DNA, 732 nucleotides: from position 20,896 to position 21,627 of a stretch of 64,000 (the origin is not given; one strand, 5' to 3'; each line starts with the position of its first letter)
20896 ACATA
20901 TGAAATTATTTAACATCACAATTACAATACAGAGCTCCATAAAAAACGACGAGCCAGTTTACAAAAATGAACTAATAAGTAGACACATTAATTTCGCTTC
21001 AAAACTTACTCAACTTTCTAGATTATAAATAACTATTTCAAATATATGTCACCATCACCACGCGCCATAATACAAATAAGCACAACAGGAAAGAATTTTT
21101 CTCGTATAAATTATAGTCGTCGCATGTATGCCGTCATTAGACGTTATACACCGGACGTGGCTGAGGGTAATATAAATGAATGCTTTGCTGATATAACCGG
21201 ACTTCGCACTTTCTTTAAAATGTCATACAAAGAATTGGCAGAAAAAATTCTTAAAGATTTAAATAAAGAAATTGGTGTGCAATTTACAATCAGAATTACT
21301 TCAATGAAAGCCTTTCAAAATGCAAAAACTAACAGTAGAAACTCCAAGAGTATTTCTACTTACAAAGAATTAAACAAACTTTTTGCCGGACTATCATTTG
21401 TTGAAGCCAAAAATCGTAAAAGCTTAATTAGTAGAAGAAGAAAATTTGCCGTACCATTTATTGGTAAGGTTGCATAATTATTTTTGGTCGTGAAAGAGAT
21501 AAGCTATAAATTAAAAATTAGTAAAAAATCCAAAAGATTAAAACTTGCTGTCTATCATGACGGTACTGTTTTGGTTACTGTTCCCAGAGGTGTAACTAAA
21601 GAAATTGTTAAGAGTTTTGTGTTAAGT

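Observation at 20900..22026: Decayed Y-family polymerase remnant plus a DUF45 metalloprotease immediately downstream of lexA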

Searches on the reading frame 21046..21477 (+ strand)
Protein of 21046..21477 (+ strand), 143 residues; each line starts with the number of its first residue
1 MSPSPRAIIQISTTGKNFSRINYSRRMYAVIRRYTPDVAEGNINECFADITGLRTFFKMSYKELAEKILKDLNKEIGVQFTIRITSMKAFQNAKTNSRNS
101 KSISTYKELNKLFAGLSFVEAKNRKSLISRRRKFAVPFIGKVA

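Call 3: search_protein_families(library=pfam, proteins=[window:21046-21477:+], max_evalue=1)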
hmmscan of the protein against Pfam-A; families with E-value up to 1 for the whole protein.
window:21046-21477:+ (143 aa): 3 families
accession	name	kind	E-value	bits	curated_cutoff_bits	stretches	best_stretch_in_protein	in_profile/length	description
PF00817.25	IMS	-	3.7e-07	30.6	23.2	1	22-84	74-136/148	impB/mucB/samB family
PF14821.11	Thr_synth_N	-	0.092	13.4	25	0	53-72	42-61/79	Threonine synthase N terminus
PF02149.25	KA1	-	0.18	11.9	23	1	59-73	30-44/45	Kinase associated domain 1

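Call 4: search_protein_families(library=ncbifam, proteins=[window:21046-21477:+], max_evalue=1)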
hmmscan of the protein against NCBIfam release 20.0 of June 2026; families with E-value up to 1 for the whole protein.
window:21046-21477:+ (143 aa): 11 families
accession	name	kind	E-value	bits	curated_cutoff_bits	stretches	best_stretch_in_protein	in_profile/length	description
NF002848.0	PRK03103.1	subfamily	3.7e-08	32.3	381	1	21-96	83-157/410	DNA polymerase IV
NF003015.0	PRK03858.1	subfamily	5.2e-06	25.7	367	1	22-101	81-157/399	DNA polymerase IV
NF002492.0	PRK01810.1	equivalog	2.5e-05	23.2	399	1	17-98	84-162/412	DNA polymerase IV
NF002751.0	PRK02794.1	equivalog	0.00025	20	371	1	22-90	115-183/425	DNA polymerase IV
NF003611.0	PRK05257.3-2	subfamily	0.0019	16.9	499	1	16-89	138-210/497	malate:quinone oxidoreductase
NF002882.0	PRK03348.1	equivalog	0.0021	16.9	389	1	22-142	84-191/461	DNA polymerase IV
NF002955.0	PRK03609.1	subfamily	0.0035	16.3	431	1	22-96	79-155/422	translesion error-prone DNA polymerase V subunit UmuC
NF002292.0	PRK01216.1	equivalog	0.0041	16.2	339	1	22-112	83-174/351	DNA polymerase IV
NF002677.0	PRK02406.1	equivalog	0.0097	15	256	1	23-88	86-150/357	DNA polymerase IV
NF037957.1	freyrasin_like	subfamily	0.064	13.2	30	1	68-106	1-39/69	freyrasin family ranthipeptide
NF052652.1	YtvA_fam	equivalog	0.067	12.7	250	1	25-111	157-241/243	YtvA family blue-light photoreceptor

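Call 6: search_solved_structures(query=window:21046-21477:+, max_evalue=1, show_alignments=2)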
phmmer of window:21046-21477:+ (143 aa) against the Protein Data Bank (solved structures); distinct sequences matched with E-value up to 1: 0.

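Call 7: find_homologous_proteins(query=window:21046-21477:+, max_evalue=0.01)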
Query window:21046-21477:+ (143 aa): 194 proteins with E <= 0.01 among 210 candidates; the best 120 are listed.
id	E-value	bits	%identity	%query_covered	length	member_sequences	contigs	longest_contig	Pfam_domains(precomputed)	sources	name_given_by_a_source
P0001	5.1e-85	300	100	100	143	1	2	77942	PF00817.26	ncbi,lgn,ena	-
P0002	1.1e-59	218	69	100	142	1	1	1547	PF00817.26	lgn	-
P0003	2.8e-59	217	71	99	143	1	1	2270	PF00817.26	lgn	-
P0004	3.2e-58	213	71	99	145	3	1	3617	PF00817.26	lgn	-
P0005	9.0e-58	212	71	99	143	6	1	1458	PF00817.26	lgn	-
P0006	6.0e-57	209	69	99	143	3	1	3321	PF00817.26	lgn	-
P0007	2.2e-56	207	70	100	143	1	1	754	PF00817.26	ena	-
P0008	2.6e-56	207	69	100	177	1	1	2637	PF00817.26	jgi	jgi:hypothetical protein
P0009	4.7e-56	206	65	100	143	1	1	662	PF00817.26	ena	-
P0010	6.1e-56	206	67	100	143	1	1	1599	PF00817.26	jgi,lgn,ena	-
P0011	1.4e-55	205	68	99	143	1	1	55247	PF00817.26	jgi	jgi:hypothetical protein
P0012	1.7e-55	204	68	99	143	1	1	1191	PF00817.26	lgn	-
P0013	2.1e-55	204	68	99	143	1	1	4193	PF00817.26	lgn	-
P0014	2.9e-55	204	67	99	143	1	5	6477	PF00817.26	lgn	-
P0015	3.2e-55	203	66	99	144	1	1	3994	PF00817.26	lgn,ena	-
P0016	4.7e-55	203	67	100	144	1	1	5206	PF00817.26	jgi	jgi:nucleotidyltransferase/DNA polymerase involved in DNA repair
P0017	5.8e-55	203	67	99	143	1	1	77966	PF00817.26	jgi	jgi:hypothetical protein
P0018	1.9e-54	201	67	100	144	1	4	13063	PF00817.26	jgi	jgi:nucleotidyltransferase/DNA polymerase involved in DNA repair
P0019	2.1e-54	201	65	97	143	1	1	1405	PF00817.26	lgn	-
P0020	4.6e-54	200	65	99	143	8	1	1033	PF00817.26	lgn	-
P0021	8.1e-54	199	65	99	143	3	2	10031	PF00817.26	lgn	-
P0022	1.0e-53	199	67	99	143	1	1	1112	PF00817.26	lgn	-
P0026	1.2e-52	195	64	98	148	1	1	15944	PF00817.26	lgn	-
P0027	2.2e-52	194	61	100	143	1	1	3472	PF00817.26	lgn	-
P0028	2.5e-52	194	61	99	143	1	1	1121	PF00817.26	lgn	-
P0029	2.6e-52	194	61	99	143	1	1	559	PF00817.26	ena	-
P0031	5.2e-52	193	63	98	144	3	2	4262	PF00817.26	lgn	-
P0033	1.1e-51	192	62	99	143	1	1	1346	PF00817.26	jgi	jgi:DNA polymerase-4/DNA polymerase V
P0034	1.5e-51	192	61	100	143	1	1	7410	PF00817.26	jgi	jgi:nucleotidyltransferase/DNA polymerase involved in DNA repair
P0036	1.9e-51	191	64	97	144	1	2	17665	PF00817.26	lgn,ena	-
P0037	2.3e-51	191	66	98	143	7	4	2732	PF00817.26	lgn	-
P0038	3.2e-51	190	63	100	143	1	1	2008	PF00817.26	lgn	-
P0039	3.9e-51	190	63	99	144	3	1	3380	PF00817.26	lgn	-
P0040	5.7e-51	190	64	98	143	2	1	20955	PF00817.26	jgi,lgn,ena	-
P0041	8.1e-51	189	61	100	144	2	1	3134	PF00817.26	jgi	-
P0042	1.6e-50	188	63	100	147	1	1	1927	PF00817.26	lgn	-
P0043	1.8e-50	188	65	98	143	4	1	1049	PF00817.26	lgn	-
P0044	1.8e-50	188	60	99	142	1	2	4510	PF00817.26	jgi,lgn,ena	jgi:nucleotidyltransferase/DNA polymerase involved in DNA repair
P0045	3.4e-50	187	61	98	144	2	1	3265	PF00817.26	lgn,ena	-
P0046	3.6e-50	187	63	98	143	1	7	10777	PF00817.26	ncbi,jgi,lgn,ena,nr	ncbi:TPA: hypothetical protein DEP94_00685 [Candidatus Nomurabacteria bacterium]|nr:hypothetical pro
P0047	6.3e-50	186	62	99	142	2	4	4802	PF00817.26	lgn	-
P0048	7.1e-50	186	62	100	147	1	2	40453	PF00817.26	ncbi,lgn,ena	-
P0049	8.1e-50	186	60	100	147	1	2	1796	PF00817.26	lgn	-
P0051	1.3e-49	185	63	98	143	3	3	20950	PF00817.26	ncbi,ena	-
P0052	1.7e-49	185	62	99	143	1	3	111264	PF00817.26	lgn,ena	-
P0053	3.5e-49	184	63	99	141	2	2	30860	PF00817.26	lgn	-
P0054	3.5e-49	184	60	94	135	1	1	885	PF00817.26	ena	-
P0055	3.6e-49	184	62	99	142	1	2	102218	PF00817.26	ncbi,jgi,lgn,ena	ncbi:MAG: hypothetical protein WCT07_02135 [Candidatus Paceibacterota bacterium]|jgi:nucleotidyltran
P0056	4.1e-49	184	62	98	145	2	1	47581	PF00817.26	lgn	-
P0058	7.9e-49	183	60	100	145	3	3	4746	PF00817.26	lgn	-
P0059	8.5e-49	183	60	99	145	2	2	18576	PF00817.26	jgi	jgi:nucleotidyltransferase/DNA polymerase involved in DNA repair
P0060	9.4e-49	182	62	98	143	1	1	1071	PF00817.26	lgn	-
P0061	2.4e-48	181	61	98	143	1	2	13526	PF00817.26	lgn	-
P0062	2.6e-48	181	60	95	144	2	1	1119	PF00817.26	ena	-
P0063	5.1e-48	180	58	94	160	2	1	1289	PF00817.26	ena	-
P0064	6.4e-48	180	58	99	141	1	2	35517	PF00817.26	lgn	-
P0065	1.7e-47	178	56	100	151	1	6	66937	PF00817.26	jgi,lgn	jgi:hypothetical protein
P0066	2.2e-47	178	57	98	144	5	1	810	PF00817.26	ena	-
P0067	3.7e-47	177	58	99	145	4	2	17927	PF00817.26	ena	-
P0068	6.7e-47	177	57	98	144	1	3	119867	PF00817.26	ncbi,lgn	-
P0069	9.0e-47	176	59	98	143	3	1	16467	PF00817.26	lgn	-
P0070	1.2e-46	176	66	85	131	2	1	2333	PF00817.26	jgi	jgi:nucleotidyltransferase/DNA polymerase involved in DNA repair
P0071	1.6e-46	175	62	99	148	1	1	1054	PF00817.26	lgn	-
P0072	1.9e-46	175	57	100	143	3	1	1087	PF00817.26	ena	-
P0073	8.9e-46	173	59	99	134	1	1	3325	PF00817.26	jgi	jgi:hypothetical protein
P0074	1.6e-45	172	61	98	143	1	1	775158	PF00817.26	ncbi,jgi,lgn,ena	ncbi:MAG: hypothetical protein WC444_01275 [Candidatus Paceibacterota bacterium]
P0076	2.7e-45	171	54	98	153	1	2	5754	PF00817.26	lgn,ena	-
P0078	6.2e-45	170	58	100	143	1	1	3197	PF00817.26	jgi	jgi:hypothetical protein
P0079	6.3e-45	170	56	100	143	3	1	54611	PF00817.26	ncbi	-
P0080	7.0e-45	170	58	97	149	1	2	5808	PF00817.26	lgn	-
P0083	2.3e-44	168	58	100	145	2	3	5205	PF00817.26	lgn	-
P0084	2.4e-44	168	59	100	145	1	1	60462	PF00817.26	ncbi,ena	-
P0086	4.8e-44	167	61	98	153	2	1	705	PF00817.26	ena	-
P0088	6.7e-44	167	58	97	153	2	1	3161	PF00817.26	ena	-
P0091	1.3e-43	166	59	96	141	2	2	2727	PF00817.26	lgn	-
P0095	2.0e-43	165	54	99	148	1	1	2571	PF00817.26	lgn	-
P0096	4.0e-43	164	55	100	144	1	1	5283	PF00817.26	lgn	-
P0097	4.0e-43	164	56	100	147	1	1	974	PF00817.26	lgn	-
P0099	5.8e-43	164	61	97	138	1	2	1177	PF00817.26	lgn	-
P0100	6.2e-43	164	55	100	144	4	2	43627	PF00817.26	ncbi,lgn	-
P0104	1.3e-42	163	58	97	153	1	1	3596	PF00817.26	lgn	-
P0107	3.7e-42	161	55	96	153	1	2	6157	PF00817.26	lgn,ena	-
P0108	5.0e-42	161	55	99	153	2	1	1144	PF00817.26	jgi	jgi:hypothetical protein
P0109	5.9e-42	161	53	99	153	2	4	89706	PF00817.26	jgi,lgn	jgi:hypothetical protein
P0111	8.0e-42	160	56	98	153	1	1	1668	PF00817.26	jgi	-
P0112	8.5e-42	160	55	100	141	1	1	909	PF00817.26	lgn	-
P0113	9.5e-42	160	53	99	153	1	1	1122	PF00817.26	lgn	-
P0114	1.2e-41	160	54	97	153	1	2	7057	PF00817.26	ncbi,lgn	-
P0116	1.4e-41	159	54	99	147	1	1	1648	PF00817.26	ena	-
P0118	1.5e-41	159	55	98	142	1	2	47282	PF00817.26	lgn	-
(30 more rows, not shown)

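Call 10: find_related_loci(query=A1, collection=genome_contigs, flank=5000)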
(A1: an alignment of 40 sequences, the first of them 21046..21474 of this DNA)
Query A1 (143 aa) in genome_contigs; peptide patterns used: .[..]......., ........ (x = any residue, [..] = any of these).
54 stretches matched a pattern; 30 encode a relative of the query (tblastn E <= 1e-3); 30 distinct loci.
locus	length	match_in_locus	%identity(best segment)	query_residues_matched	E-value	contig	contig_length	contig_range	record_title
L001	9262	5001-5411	66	4-143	1e-58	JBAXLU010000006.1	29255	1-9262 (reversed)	MAG: Candidatus Nomurabacteria bacterium isolate ELA435 MAG435_6, whole genome shotgun sequence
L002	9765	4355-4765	63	4-143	2e-57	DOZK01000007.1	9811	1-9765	MAG TPA_asm: Candidatus Nomurabacteria bacterium isolate UBA11704 contig_34647, whole genome shotgun sequence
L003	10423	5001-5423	62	1-142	1e-56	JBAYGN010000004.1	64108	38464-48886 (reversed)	MAG: Candidatus Paceibacterota bacterium isolate SO_2016_GW1_126 scaffold00948_OW334_2016, whole genome shotgun sequence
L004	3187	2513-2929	67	6-143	2e-56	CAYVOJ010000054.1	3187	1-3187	MAG TPA_asm: uncultured Candidatus Saccharibacteria bacterium isolate binchicken_co128_51 genome assembly, contig: NODE_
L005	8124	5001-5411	63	4-143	1e-56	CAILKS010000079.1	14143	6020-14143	uncultured bacterium isolate Ja_bin-4026 genome assembly, contig: bin-4026:79/84, whole genome shotgun sequence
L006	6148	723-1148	56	2-143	4e-56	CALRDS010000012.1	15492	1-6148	MAG: Candidatus Nomurabacteria bacterium isolate Baikal-1350m-319 genome assembly, contig: Baikal-1350m-c13828, whole ge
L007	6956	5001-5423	61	2-143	5e-56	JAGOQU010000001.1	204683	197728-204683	MAG: Candidatus Paceibacterota bacterium isolate Gw_Eff_bin_22 Gw_Eff_46_length_204683_cov_10.475640, whole genome shotg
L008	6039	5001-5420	57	4-143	2e-54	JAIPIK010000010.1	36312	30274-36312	MAG: Candidatus Gracilibacteria bacterium isolate Tobar13.5m-G72 Tobar13-5m-C1279, whole genome shotgun sequence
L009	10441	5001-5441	62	1-143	5e-54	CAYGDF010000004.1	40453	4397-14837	MAG TPA_asm: uncultured Candidatus Saccharibacteria bacterium isolate ERP113451_co1_291 genome assembly, contig: NODE_99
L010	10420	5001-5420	57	4-143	2e-53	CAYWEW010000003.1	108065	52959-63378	MAG TPA_asm: uncultured Candidatus Saccharibacteria bacterium isolate SRP219642_co7_139 genome assembly, contig: NODE_19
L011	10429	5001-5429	56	1-143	5e-53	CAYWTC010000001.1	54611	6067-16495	MAG TPA_asm: uncultured Candidatus Saccharibacteria bacterium isolate SRP286056_co3_459 genome assembly, contig: NODE_28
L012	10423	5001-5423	61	4-143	6e-53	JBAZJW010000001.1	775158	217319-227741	MAG: Candidatus Paceibacterota bacterium isolate SO_2017_LW4_129 scaffold_18_c1_LW137-91_2017, whole genome shotgun sequ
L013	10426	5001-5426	56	6-143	7e-52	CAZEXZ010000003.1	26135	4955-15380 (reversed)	MAG TPA_asm: uncultured Candidatus Saccharibacteria bacterium isolate SRP170004_co1_567 genome assembly, contig: NODE_27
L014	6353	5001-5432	55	1-143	1e-50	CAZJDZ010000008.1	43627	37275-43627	MAG TPA_asm: uncultured Candidatus Saccharibacteria bacterium isolate SRP296810_co1_219 genome assembly, contig: NODE_69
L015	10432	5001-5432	56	3-143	4e-49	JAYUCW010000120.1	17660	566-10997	MAG: Candidatus Paceibacterota bacterium isolate GFS_7029 GFS_7029_119, whole genome shotgun sequence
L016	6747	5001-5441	56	2-143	5e-49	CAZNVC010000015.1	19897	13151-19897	MAG TPA_asm: uncultured Candidatus Saccharibacteria bacterium isolate SRP278252_co1_774 genome assembly, contig: NODE_45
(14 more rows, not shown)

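Call 25: predict_structure(alignment_id=A1)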
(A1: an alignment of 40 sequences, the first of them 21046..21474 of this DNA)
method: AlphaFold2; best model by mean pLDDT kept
length: 143 residues; sequences in the alignment: 40
mean_pLDDT: 77.5   pTM: 0.59
mean pLDDT of the five models: 77.5, 77.3, 76.6, 76.3, 75.5
residues with pLDDT >= 90: 48; 70-90: 39; 50-70: 52; < 50: 4
segments of 3 or more residues with pLDDT < 50: none
pLDDT, mean of each block of 10 residues (from residue 1): 77 72 89 91 90 88 94 91 90 72 62 61 59 59 48
secondary structure, 60 per line:
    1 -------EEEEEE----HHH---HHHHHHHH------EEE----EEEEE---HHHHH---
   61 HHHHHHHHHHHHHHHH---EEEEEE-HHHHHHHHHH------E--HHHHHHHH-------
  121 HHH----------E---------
elements in order: E8-13 H24-31 E38-40 E45-49 H53-57 H61-76 E80-85 H87-96 H106-113

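Call 27: search_protein_representatives(alignment_id=A1)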
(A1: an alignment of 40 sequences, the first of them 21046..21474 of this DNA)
Query: 40 sequences, 144 profile positions. Proteins with E-value up to 0.001 (for the whole library): 336; up to 1e-10: 117; up to 1e-30: 16. The best 150 are listed.
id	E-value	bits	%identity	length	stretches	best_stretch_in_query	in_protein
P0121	5.2e-55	201.6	-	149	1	3-144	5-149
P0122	3.5e-47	176.2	-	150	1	4-143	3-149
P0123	2.1e-46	173.7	-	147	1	2-144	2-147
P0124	2.7e-45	170.1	-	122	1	28-143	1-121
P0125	1.3e-44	167.9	-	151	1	2-144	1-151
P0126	1.5e-42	161.2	-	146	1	2-144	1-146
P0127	8.8e-41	155.5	-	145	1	2-144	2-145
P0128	1.5e-40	154.7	-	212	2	6-102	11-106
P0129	4.3e-39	150.0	-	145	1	3-144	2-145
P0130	1.5e-37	145.0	-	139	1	4-143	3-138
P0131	5.0e-37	143.3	-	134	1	4-106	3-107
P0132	1.4e-35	138.6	-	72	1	4-74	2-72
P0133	6.3e-35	136.5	-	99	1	2-84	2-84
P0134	1.9e-34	134.9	-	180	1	4-103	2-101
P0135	1.6e-32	128.7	-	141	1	12-144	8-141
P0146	2.9e-18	82.5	-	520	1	24-101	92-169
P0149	7.8e-18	81.1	-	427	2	24-102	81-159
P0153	1.6e-17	80.0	-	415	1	26-101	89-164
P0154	2.1e-17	79.7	-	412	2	24-102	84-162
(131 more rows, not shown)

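Call 30: fold_search(model_id=the predicted structure, library=pdb)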
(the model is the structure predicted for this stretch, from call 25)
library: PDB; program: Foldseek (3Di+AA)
matches with E <= 10: 767; with E <= 0.001: 0
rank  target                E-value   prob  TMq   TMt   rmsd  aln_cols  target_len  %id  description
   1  2eky_D                9.7e-03  0.91  0.32  0.43  10.1       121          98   14  Crystal Structure of hypothetical protein MJ1052 from Methanocaldococcus jannaschii (Form 1) (released 2007-10-02)
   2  3gqc_A                1.5e-02  1.00  0.41  0.14   5.0        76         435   18  Structure of human Rev1-DNA-dNTP ternary complex (released 2009-05-19)
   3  1im4                  1.7e-02  1.00  0.38  0.27   4.2        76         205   18  Crystal Structure of a DinB Homolog (DBH) Lesion Bypass DNA Polymerase Catalytic Fragment from Sulfolobus solfataricus (released 2001-09-12)
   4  7yll                  2.1e-02  1.00  0.38  0.18   4.6        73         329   19  Crystal structure of TTEDbh (released 2023-12-06)
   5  3gqc_C                2.3e-02  1.00  0.42  0.15   5.8        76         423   16  Structure of human Rev1-DNA-dNTP ternary complex (released 2009-05-19)
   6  2dpi_A                2.8e-02  0.99  0.45  0.19   7.5       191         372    9  Ternary complex of hPoli with DNA and dCTP (released 2006-07-04)
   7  7lmx_A                2.9e-02  0.95  0.34  0.55   4.8        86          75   14  A HIGHLY SPECIFIC INHIBITOR OF INTEGRIN ALPHA-V BETA-6 WITH A DISULFIDE (released 2022-08-10)
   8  3gqc_B                3.1e-02  1.00  0.43  0.15   5.8        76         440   16  Structure of human Rev1-DNA-dNTP ternary complex (released 2009-05-19)
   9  4eyh_B                3.1e-02  1.00  0.46  0.19   7.1       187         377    9  Human DNA polymerase iota incorporating dCTP opposite N-(deoxyguanosin-8-yl)-1-aminopyrene lesion (released 2013-01-09)
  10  9a5e_A                3.4e-02  1.00  0.48  0.18   6.9       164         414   16  Integrative model of DPO41-RPOZ by crosslinking MS and deep learning (released 2024-09-18)
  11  7lmx_C                3.4e-02  0.94  0.33  0.54   4.4        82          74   15  A HIGHLY SPECIFIC INHIBITOR OF INTEGRIN ALPHA-V BETA-6 WITH A DISULFIDE (released 2022-08-10)
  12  9dqt_A                3.6e-02  1.00  0.48  0.20   8.1       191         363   11  Binary substrate complex of DNA polymerase iota with DNA (template A) (released 2025-07-09)
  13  3gqc_D                3.6e-02  0.98  0.42  0.15  12.4       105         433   15  Structure of human Rev1-DNA-dNTP ternary complex (released 2009-05-19)
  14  4eyi_B                3.8e-02  1.00  0.47  0.19   5.9       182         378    9  Human DNA polymerase iota incorporating dATP opposite N-(deoxyguanosin-8-yl)-1-aminopyrene lesion (released 2013-01-09)
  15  9drc_A                3.8e-02  0.99  0.46  0.19   8.1       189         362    8  Ternary substrate complex of DNA polymerase iota R71A mutant with DNA (template A) and dTTP (released 2025-07-09)
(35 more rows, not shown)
